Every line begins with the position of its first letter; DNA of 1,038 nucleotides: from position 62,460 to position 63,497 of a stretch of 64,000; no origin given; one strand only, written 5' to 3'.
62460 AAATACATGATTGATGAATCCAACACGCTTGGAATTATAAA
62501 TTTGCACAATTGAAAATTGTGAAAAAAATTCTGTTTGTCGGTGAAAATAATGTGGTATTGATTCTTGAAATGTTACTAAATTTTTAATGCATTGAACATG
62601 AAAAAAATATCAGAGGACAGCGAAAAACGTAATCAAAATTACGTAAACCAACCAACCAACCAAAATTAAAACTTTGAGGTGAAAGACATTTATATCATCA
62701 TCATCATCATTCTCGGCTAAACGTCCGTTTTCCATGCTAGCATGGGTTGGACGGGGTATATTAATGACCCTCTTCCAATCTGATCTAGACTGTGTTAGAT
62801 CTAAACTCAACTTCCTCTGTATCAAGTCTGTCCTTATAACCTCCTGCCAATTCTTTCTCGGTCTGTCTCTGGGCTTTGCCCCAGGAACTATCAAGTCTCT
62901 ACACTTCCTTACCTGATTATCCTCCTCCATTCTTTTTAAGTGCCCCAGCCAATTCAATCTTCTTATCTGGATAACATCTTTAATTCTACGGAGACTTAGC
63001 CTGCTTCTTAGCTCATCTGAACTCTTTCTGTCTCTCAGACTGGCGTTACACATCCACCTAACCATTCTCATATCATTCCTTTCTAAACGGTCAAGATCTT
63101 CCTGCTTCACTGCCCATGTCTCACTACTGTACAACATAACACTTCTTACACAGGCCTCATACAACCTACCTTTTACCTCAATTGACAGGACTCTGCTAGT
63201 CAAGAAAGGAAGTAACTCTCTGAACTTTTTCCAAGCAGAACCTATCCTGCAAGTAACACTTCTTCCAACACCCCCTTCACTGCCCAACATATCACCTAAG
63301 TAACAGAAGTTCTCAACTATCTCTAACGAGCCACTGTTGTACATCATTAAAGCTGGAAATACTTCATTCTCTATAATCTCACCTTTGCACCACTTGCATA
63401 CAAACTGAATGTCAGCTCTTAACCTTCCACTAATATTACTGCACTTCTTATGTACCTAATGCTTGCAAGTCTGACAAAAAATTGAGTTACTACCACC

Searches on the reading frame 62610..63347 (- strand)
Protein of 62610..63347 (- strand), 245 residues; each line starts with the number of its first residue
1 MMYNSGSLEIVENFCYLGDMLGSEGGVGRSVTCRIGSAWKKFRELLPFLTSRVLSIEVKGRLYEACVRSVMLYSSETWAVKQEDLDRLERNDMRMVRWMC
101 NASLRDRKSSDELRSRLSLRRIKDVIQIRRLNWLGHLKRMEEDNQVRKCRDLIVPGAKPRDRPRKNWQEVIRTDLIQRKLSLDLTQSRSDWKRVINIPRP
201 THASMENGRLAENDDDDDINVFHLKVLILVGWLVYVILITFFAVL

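Call 15: find_homologous_proteins(query=window:62610-63347:-, max_evalue=1e-10)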
Query window:62610-63347:- (245 aa): 286 proteins with E <= 1e-10 among 624 candidates; the best 120 are listed.
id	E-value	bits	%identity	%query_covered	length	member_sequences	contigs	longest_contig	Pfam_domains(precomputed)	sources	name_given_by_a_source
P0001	2.9e-115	402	92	82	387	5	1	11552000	PF00078.33,PF00628.36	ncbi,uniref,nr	ncbi:uncharacterized protein LOC130629284 [Hydractinia symbiolongicarpus]|uniref:uncharacterized pro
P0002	4.4e-111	388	95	76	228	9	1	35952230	-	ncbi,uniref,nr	ncbi:uncharacterized protein LOC130641512 isoform X1 [Hydractinia symbiolongicarpus]|uniref:uncharac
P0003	9.0e-105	367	69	96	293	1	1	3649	-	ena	-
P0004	4.9e-103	362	77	85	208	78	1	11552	-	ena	-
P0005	1.1e-100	354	76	85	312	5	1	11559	PF00628.36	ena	-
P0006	2.3e-98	346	75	85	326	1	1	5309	-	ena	-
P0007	1.0e-97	344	75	85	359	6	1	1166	PF00078.33,PF00628.36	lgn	-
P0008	1.8e-93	330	88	72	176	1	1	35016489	-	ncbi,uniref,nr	ncbi:uncharacterized protein LOC130645075 isoform X1 [Hydractinia symbiolongicarpus]|uniref:uncharac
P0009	8.6e-91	322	73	85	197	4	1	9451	-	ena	-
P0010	9.7e-85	302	74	78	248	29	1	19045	PF00628.36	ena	-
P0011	6.2e-75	270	91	58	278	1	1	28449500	-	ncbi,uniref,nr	ncbi:uncharacterized protein LOC130623337 [Hydractinia symbiolongicarpus]|uniref:uncharacterized pro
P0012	9.5e-74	266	59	83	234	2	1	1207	-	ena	-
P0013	2.7e-73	264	57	85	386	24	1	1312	PF00078.33,PF00628.36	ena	-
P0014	2.0e-72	262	94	53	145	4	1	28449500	-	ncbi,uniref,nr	ncbi:uncharacterized protein LOC130623915 [Hydractinia symbiolongicarpus]|uniref:uncharacterized pro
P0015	1.5e-71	259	59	85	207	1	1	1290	-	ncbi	-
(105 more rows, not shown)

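Call 19: find_encoding_contigs(protein=P0002, flank=10000, max_places=10)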
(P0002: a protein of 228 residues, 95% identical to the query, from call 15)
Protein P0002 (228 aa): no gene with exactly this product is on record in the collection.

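Call 20: find_encoding_contigs(protein=P0001, flank=10000, max_places=10)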
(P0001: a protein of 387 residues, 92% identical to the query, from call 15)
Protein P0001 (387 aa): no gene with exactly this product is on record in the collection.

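Call 21: find_encoding_contigs(protein=P0011, flank=10000, max_places=10)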
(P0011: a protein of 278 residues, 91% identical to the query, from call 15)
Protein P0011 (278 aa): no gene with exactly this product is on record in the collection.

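Call 52: find_encoding_contigs(protein=P0004, flank=10000, max_places=10)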
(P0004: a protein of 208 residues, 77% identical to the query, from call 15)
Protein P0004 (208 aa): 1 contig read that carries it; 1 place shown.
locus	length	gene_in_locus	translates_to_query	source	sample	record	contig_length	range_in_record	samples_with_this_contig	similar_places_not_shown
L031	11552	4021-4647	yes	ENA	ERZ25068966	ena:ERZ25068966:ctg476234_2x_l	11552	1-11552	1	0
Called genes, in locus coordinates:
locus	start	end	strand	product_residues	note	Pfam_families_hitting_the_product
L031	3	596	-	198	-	?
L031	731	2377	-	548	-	-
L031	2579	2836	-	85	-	-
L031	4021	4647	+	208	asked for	-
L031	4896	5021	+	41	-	-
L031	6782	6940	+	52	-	-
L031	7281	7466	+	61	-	-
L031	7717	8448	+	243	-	PF00035:dsrm (weak), PF01585:G-patch, PF01424:R3H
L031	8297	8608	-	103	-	-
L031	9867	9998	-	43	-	-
